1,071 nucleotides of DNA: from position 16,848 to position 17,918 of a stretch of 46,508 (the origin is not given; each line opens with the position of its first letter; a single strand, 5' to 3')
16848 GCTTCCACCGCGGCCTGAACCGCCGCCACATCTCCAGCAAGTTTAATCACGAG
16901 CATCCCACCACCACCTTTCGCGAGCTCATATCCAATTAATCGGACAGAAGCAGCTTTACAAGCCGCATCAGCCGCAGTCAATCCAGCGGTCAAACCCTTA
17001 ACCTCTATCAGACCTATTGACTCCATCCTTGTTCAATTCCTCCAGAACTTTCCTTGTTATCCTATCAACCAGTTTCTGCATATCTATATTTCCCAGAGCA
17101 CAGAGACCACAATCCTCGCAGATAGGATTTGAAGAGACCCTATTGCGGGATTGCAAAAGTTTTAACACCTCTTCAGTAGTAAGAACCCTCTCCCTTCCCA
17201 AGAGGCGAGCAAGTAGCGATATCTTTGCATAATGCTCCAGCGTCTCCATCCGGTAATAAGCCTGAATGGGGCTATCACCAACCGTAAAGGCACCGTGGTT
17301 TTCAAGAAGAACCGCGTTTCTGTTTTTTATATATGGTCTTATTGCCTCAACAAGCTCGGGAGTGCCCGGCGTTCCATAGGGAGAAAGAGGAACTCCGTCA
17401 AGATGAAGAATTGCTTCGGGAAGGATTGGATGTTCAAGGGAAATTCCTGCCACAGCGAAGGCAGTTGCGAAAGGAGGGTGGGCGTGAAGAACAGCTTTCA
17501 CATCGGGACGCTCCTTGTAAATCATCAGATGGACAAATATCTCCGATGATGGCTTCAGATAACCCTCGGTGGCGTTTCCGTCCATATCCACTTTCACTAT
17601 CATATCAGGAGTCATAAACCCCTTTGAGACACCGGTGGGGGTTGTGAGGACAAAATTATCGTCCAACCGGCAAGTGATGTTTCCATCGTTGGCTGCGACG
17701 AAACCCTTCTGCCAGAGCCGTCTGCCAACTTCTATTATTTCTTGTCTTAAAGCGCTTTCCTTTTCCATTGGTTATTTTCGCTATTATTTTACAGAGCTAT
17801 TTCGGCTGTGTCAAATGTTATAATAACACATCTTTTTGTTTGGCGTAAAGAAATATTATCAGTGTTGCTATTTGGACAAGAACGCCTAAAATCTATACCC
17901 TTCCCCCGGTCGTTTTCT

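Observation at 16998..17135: Aldolase C-terminal extension carries a CxxCxxC triad immediately before the encapsulation helix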

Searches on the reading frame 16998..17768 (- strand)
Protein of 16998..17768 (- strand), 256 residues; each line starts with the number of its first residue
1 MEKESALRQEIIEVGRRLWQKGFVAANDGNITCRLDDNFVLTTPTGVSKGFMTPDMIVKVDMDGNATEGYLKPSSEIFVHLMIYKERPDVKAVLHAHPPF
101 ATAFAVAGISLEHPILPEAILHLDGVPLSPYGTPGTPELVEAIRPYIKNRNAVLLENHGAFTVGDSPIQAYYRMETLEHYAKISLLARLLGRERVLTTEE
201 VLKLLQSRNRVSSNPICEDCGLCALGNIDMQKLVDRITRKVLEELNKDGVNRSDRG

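Call 3: search_protein_families(library=pfam, proteins=[window:16998-17768:-], max_evalue=0.01)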
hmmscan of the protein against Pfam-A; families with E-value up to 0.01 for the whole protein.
window:16998-17768:- (256 aa): 1 family
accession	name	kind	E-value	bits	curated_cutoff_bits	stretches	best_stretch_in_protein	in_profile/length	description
PF00596.27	Aldolase_II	-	8.2e-54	182.7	22.2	1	9-184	1-182/183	Class II Aldolase and Adducin N-terminal domain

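Call 5: find_homologous_proteins(query=window:16998-17768:-, max_evalue=1e-10)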
Query window:16998-17768:- (256 aa): 7565 proteins with E <= 1e-10 among 8000 candidates; the best 120 are listed.
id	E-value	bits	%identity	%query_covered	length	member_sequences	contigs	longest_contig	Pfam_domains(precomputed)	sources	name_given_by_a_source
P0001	1.5e-167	573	100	100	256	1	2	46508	PF00596.28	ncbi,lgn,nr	ncbi:class II aldolase/adducin family protein [bacterium]|nr:class II aldolase/adducin family protei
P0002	1.2e-149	515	88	100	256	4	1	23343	PF00596.28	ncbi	ncbi:MAG: class II aldolase/adducin family protein [bacterium]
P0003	1.4e-146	505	87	99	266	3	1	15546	PF00596.28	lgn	-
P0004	1.3e-145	501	87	100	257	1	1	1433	PF00596.28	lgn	-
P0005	4.3e-145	500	86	100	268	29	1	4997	PF00596.28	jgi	-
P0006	9.7e-144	495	86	100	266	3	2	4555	PF00596.28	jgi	-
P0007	1.1e-142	492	84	100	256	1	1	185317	PF00596.28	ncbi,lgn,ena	-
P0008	6.1e-126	437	78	96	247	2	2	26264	PF00596.28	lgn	-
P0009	6.1e-83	296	56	96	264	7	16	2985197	PF00596.28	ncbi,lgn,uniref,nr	ncbi:MAG: L-fuculose-phosphate aldolase [Moorella sp. (in: firmicutes)]|uniref:class II aldolase/add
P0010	6.9e-83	296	55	96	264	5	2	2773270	PF00596.28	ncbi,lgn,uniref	ncbi:class II aldolase/adducin family protein [Moorella sp. ACPs]|uniref:class II aldolase/adducin f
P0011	5.4e-82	293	59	89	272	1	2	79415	PF00596.28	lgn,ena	-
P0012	6.5e-82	293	54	96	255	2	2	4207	PF00596.28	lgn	-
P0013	1.0e-81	292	55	96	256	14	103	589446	PF00596.28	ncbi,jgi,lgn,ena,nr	ncbi:MAG: class II aldolase/adducin family protein [Firmicutes bacterium]|jgi:L-fuculose-phosphate a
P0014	1.1e-81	292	54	95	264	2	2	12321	PF00596.28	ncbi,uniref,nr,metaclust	ncbi:Class II aldolase/adducin N-terminal [Moorella glycerini]|uniref:Methylthioribulose-1-phosphate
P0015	2.0e-81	291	54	96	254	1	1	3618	PF00596.28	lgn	-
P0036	1.9e-77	278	49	95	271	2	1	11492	PF00596.28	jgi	-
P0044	1.3e-76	275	51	96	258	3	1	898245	PF00596.28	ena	-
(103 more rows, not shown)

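Call 6: search_protein_families(library=ncbifam, proteins=[window:16998-17768:-], max_evalue=0.001)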
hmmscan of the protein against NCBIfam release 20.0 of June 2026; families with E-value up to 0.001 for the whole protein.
window:16998-17768:- (256 aa): 31 families (the best 25 are shown)
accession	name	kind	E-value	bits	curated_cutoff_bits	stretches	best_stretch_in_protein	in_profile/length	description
NF043034.1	OxoTetrPhDc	equivalog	1.2e-43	149.3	250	1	4-203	2-203/205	3-oxo-tetronate 4-phosphate decarboxylase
NF006208.0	PRK08333.1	equivalog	6.8e-36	123.7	267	1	8-185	6-181/189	aldolase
NF005123.0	PRK06557.1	subfamily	7.2e-35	120.7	251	1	5-206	10-214/223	L-ribulose-5-phosphate 4-epimerase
NF005302.0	PRK06833.1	equivalog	6.3e-33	114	264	1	7-206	6-205/214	L-fuculose-phosphate aldolase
NF040649.1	FucA_Meth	equivalog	1.2e-32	113.3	250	1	9-189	4-178/179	L-fuculose phosphate aldolase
NF006413.0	PRK08660.1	equivalog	1.3e-28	100.1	203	1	8-192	3-182/184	aldolase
NF005984.0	PRK08087.1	subfamily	1.2e-27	97.1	264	1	5-191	4-188/215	L-fuculose-phosphate aldolase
NF053831.1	RU1PAldHalo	equivalog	1e-26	93.7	300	1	23-202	19-197/208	ribulose-1-phosphate aldolase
NF006672.0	PRK09220.1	equivalog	1.3e-25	90.1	226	1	3-105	7-109/209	methylthioribulose 1-phosphate dehydratase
TIGR01086.1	fucA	equivalog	4.2e-24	85.5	400.25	1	6-192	4-188/214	L-fuculose-phosphate aldolase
TIGR03328.1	salvage_mtnB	equivalog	6.1e-24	84.6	137.05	1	11-102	1-93/194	methylthioribulose 1-phosphate dehydratase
NF006047.0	PRK08193.1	subfamily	2.3e-23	83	257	1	6-112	4-111/231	L-ribulose-5-phosphate 4-epimerase AraD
NF004527.0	PRK05874.1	equivalog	1.2e-22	80.5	308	1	10-193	10-195/218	L-fuculose-phosphate aldolase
NF002963.0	PRK03634.1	equivalog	1.1e-21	77.1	170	2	57-212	92-266/274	rhamnulose-1-phosphate aldolase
NF009003.0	PRK12348.1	subfamily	1.7e-20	73.7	331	1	6-111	3-109/228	L-ribulose-5-phosphate 4-epimerase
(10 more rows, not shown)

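Call 15: find_related_loci(query=A1, collection=genome_contigs, flank=10000)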
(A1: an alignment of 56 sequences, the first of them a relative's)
Query A1 (256 aa) in genome_contigs; peptide patterns used: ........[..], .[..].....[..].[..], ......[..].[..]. (x = any residue, [..] = any of these).
600 stretches matched a pattern (row limit reached: there are more); 599 encode a relative of the query (tblastn E <= 1e-3); the best 80 are kept; 80 distinct loci.
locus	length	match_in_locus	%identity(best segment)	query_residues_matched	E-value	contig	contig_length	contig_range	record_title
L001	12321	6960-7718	54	4-242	5e-87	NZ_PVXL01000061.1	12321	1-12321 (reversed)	Neomoorella stamsii strain DSM 26217 MOST_contig000061, whole genome shotgun sequence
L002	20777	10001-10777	54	4-246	5e-86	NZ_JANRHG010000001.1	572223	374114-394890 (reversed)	Neomoorella sulfitireducens strain SLA38 1, whole genome shotgun sequence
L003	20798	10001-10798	48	1-247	1e-79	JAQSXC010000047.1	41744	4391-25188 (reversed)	MAG: Eubacterium sp. isolate L_E1_T20_A_bin.111 scaffold_2980, whole genome shotgun sequence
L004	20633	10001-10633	57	1-211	2e-79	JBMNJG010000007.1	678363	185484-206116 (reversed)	MAG: Limnochordia bacterium isolate SBF912LR0HQ0069 contig_39700, whole genome shotgun sequence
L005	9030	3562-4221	55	1-217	4e-79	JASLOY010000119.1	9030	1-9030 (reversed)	MAG: Vicinamibacterales bacterium isolate Arabian11_MAG_46 NODE_119_length_9030_cov_3.981794, whole genome shotgun seque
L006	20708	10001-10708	51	1-233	2e-78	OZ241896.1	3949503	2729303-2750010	MAG: Vicinamibacterales bacterium isolate 33c84dbd-3a66-4f2e-aaf6-8813f582eb9b genome assembly, chromosome: 1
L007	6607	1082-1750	54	4-224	3e-78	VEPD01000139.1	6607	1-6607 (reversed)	MAG: Ruminiclostridium sp. isolate MnB_11 Mn-Ruminiclostridium-1_750822, whole genome shotgun sequence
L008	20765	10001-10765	47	8-247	1e-77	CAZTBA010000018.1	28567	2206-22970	MAG TPA_asm: uncultured bacterium isolate SRP323688_co1_241 genome assembly, contig: NODE_2900_length_28567_cov_6.740145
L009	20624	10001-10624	57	4-211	5e-77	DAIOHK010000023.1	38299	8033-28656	MAG TPA_asm: Bacillota bacterium isolate CTOTU40321 NODE_933_length_38299_cov_8.426603, whole genome shotgun sequence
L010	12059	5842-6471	58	1-208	5e-77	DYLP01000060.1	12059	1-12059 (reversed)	MAG TPA_asm: Melioribacter roseus isolate SulCav_AS07-7_3_37_64 SulCav_AS07_7_5178_length_12059_cov_35_847967, whole gen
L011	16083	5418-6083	54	1-219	2e-76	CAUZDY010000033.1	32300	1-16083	MAG: Vicinamibacteria bacterium isolate CB27_Tmax.49 genome assembly, contig: Ga0310121_10000859, whole genome shotgun s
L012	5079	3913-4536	57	1-208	8e-77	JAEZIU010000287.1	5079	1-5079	MAG: Bacillota bacterium isolate OH_CDB_200 k127_96300, whole genome shotgun sequence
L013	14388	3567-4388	46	1-247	1e-76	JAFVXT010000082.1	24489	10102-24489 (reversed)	MAG: Clostridia bacterium isolate RGIG5491 Sheep_Colon.Co__c1863262, whole genome shotgun sequence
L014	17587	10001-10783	49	1-247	4e-76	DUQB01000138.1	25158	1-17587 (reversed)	MAG TPA_asm: Bacillota bacterium isolate AS08sgBPME_369 182002_AS08, whole genome shotgun sequence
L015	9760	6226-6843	59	3-208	3e-76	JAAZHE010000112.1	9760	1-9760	MAG: Bacillota bacterium isolate AS15tlH2ME_178 73881_AS15, whole genome shotgun sequence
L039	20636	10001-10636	55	1-210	9e-74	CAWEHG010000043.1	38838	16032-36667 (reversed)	MAG: Ignavibacteriota bacterium isolate MFD02979.bin.3.125 genome assembly, contig: contig_79306, whole genome shotgun s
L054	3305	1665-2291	55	1-208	3e-73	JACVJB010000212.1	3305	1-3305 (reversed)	MAG: Actinomycetota bacterium isolate DG02_5.bin.278 contig212, whole genome shotgun sequence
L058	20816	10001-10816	47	1-253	7e-73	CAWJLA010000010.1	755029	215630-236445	MAG: uncultured Bacteroidetes bacterium isolate MFD02416.bin.1.83 genome assembly, contig: contig_82564, whole genome sh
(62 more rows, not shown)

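Call 18: find_encoding_contigs(protein=P0007, flank=10000, max_places=3)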
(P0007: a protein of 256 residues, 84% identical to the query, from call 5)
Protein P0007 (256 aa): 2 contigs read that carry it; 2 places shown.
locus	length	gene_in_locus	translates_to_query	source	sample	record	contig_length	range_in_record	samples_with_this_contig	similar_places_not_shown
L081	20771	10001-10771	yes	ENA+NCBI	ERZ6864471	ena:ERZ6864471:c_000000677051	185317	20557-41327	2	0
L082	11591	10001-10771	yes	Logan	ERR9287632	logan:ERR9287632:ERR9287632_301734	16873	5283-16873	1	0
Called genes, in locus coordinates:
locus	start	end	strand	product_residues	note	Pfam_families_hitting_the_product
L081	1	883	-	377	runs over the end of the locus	PF00478:IMPDH, PF03060:NMO (weak), PF01070:FMN_dh, PF01645:Glu_synthase (weak), PF05690:ThiG (faint)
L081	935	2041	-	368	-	PF01435:Peptidase_M48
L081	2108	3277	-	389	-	PF01408:GFO_IDH_MocA, PF22725:GFO_IDH_MocA_C3, PF02894:GFO_IDH_MocA_C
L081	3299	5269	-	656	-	-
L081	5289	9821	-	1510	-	PF04389:Peptidase_M28, PF12704:MacB_PCD (weak), PF02687:FtsX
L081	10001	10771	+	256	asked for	PF00596:Aldolase_II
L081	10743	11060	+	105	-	PF00936:BMC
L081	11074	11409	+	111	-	PF00936:BMC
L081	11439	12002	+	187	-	-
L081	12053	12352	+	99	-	PF00936:BMC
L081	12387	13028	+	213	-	-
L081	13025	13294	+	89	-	PF03319:EutN_CcmL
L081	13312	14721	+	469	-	PF00171:Aldedh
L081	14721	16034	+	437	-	PF01512:Complex1_51K, PF10531:SLBB, PF13534:Fer4_17, PF13375:RnfC_N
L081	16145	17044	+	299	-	PF07754:Ribosomal_aS21 (faint), PF04055:Radical_SAM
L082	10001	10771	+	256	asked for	PF00596:Aldolase_II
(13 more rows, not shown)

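Call 19: find_encoding_contigs(protein=P0002, flank=10000, max_places=3)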
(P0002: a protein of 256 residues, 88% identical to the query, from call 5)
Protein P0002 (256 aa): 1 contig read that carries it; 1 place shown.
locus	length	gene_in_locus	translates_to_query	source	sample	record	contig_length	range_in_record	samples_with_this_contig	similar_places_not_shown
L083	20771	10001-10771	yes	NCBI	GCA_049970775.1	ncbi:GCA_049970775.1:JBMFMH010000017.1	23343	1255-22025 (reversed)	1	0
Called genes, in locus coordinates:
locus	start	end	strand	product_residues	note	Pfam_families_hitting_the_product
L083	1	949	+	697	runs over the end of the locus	-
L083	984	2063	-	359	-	PF01435:Peptidase_M48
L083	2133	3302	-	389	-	PF01408:GFO_IDH_MocA, PF22725:GFO_IDH_MocA_C3, PF02894:GFO_IDH_MocA_C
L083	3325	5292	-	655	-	-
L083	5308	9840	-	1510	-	PF04389:Peptidase_M28, PF12704:MacB_PCD (faint), PF02687:FtsX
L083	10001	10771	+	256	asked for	PF00596:Aldolase_II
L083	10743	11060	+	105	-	PF00936:BMC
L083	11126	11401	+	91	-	PF00936:BMC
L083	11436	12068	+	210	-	-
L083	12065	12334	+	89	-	PF03319:EutN_CcmL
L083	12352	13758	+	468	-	PF00171:Aldedh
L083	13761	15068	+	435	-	PF01512:Complex1_51K, PF10531:SLBB, PF13534:Fer4_17, PF13375:RnfC_N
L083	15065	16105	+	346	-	PF04055:Radical_SAM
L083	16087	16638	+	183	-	PF00936:BMC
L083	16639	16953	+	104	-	-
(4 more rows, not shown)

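Call 20: find_encoding_contigs(protein=P0008, flank=10000, max_places=3)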
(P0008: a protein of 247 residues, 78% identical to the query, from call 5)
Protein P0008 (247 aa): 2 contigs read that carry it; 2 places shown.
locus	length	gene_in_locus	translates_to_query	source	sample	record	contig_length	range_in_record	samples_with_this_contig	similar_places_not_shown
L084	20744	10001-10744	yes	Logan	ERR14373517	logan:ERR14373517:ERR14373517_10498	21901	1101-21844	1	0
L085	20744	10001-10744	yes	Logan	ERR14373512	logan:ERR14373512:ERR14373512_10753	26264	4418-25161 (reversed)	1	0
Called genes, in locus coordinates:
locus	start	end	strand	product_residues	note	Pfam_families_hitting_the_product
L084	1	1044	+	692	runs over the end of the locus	-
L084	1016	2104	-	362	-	PF01435:Peptidase_M48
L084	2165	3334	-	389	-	PF01408:GFO_IDH_MocA, PF22725:GFO_IDH_MocA_C3, PF02894:GFO_IDH_MocA_C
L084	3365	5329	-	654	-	-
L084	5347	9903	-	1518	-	PF04389:Peptidase_M28, PF12704:MacB_PCD (weak), PF02687:FtsX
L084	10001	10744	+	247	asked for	PF00596:Aldolase_II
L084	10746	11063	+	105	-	PF00936:BMC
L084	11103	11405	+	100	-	PF00936:BMC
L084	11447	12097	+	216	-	-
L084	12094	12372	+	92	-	PF03319:EutN_CcmL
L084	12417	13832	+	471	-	PF00171:Aldedh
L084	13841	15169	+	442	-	PF01512:Complex1_51K, PF10531:SLBB, PF13534:Fer4_17, PF13375:RnfC_N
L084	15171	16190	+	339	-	PF04055:Radical_SAM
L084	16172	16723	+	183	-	PF00936:BMC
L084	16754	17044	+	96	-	-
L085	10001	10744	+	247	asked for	PF00596:Aldolase_II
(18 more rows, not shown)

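Call 30: predict_structure(alignment_id=A1)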
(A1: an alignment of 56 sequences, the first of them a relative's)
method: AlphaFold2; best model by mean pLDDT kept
length: 256 residues; sequences in the alignment: 56
mean_pLDDT: 88.7   pTM: 0.78
mean pLDDT of the five models: 88.7, 88.4, 87.4, 87.2, 86.9
residues with pLDDT >= 90: 188; 70-90: 34; 50-70: 23; < 50: 11
segments of 3 or more residues with pLDDT < 50: 218-222, 225-227
pLDDT, mean of each block of 10 residues (from residue 1): 93 97 81 98 93 97 97 94 97 97 97 94 94 89 94 96 98 98 98 96 88 50 53 77 75 51
secondary structure, 60 per line:
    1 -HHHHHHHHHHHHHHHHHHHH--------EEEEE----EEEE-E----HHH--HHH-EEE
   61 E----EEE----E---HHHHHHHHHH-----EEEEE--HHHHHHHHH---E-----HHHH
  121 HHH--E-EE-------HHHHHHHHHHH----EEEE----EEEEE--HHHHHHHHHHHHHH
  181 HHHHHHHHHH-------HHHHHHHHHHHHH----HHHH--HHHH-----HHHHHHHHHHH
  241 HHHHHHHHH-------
elements in order: H2-21 E30-34 E39-42 E58-61 E66-68 H77-86 E92-96 H99-107 H117-123 H137-147 E152-155 E160-164 H167-190 H198-210 H215-218 H221-224 H230-249

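Call 31: search_protein_representatives(protein=window:16998-17768:-)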
Query: 256 residues. Proteins with E-value up to 0.001 (for the whole library): 13372; up to 1e-10: 6463; up to 1e-30: 1055. The best 150 are listed.
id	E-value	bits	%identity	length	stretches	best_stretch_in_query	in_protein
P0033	4.1e-78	278.6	58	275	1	3-227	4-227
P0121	1.0e-69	251.1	54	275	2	4-216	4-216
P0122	2.6e-69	249.7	56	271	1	5-224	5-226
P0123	8.5e-68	244.8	58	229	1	6-206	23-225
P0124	1.1e-67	244.4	53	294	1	2-219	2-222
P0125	1.4e-67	244.1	56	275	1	6-210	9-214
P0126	1.1e-66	241.1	51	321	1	8-226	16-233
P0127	3.6e-65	236.2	49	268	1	5-236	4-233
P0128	4.2e-64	232.7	51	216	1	3-205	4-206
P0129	6.8e-64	232.0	52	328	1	7-209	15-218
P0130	1.0e-63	231.4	56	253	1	7-192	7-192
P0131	1.1e-63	231.3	51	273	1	4-212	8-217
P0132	2.4e-63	230.2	52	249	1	7-199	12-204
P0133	2.6e-63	230.1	51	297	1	4-211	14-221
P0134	5.9e-63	228.9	53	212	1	8-207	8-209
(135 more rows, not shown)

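Call 36: fold_search(model_id=the predicted structure, library=pdb)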
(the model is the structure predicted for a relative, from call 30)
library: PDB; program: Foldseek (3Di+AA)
matches with E <= 10: 417; with E <= 0.001: 88
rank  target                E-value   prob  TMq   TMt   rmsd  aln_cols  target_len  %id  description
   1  6voq                  3.2e-20  1.00  0.74  0.91   1.9       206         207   30  Crystal structure of YgbL, a putative aldolase/epimerase/decarboxylase from Klebsiella pneumoniae (released 2020-02-19)
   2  6btd                  2.6e-19  1.00  0.73  0.92   1.5       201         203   30  Crystal structure of deoxyribose-phosphate aldolase from Bacillus Thuringiensis involved in dispatching the ubiquitous r (released 2018-07-04)
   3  1e4c                  4.0e-19  1.00  0.73  0.90   1.9       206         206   30  L-Fuculose 1-Phosphate Aldolase from Escherichia coli Mutant S71Q (released 2000-11-06)
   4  2opi_A                4.5e-19  1.00  0.70  0.87   1.9       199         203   29  Crystal Structure of L-fuculose-1-phosphate aldolase from Bacteroides thetaiotaomicron (released 2007-02-27)
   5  6btg                  4.8e-19  1.00  0.75  0.92   1.5       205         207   30  Crystal structure of deoxyribose-phosphate aldolase bound with DHAP from Bacillus Thuringiensis (released 2018-07-04)
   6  6vop                  4.8e-19  1.00  0.73  0.89   1.8       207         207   33  Crystal structure of YgbL, a putative aldolase/epimerase/decarboxylase from Escherichia coli (released 2020-02-19)
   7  4c24                  1.3e-18  1.00  0.74  0.89   1.7       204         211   31  L-fuculose 1-phosphate aldolase (released 2013-12-11)
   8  1dzz                  1.5e-18  1.00  0.74  0.91   1.9       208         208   30  L-Fuculose-1-Phosphate Aldolase from Escherichia coli Mutant Y113F (released 2000-06-02)
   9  1dzv                  2.5e-18  1.00  0.74  0.91   2.0       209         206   31  L-Fuculose-1-Phosphate Aldolase from Escherichia coli Mutant Y113F/Y209F (released 2000-06-02)
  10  2opi_B                2.6e-18  1.00  0.70  0.85   2.1       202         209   28  Crystal Structure of L-fuculose-1-phosphate aldolase from Bacteroides thetaiotaomicron (released 2007-02-27)
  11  1dzw                  5.0e-18  1.00  0.73  0.90   2.0       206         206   31  L-Fuculose-1-Phosphate Aldolase from Escherichia coli Mutant F131A (released 2000-06-02)
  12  1e4b                  5.3e-18  1.00  0.73  0.90   2.0       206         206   30  L-Fuculose 1-Phosphate Aldolase from Escherichia coli Mutant N29Q (released 2000-11-06)
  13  4c25                  5.6e-18  1.00  0.75  0.89   1.7       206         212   30  L-fuculose 1-phosphate aldolase (released 2013-12-18)
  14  1dzu                  5.6e-18  1.00  0.75  0.91   1.9       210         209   30  L-Fuculose-1-Phosphate Aldolase from Escherichia coli Mutant T26A (released 2000-06-02)
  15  1e47                  9.3e-18  1.00  0.74  0.91   1.9       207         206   30  L-Fuculose 1-Phosphate Aldolase from Escherichia coli Mutant E73Q (released 2000-11-06)
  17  1fua                  9.9e-18  1.00  0.73  0.90   2.0       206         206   31  L-FUCULOSE 1-PHOSPHATE ALDOLASE CRYSTAL FORM T (released 1996-10-14)
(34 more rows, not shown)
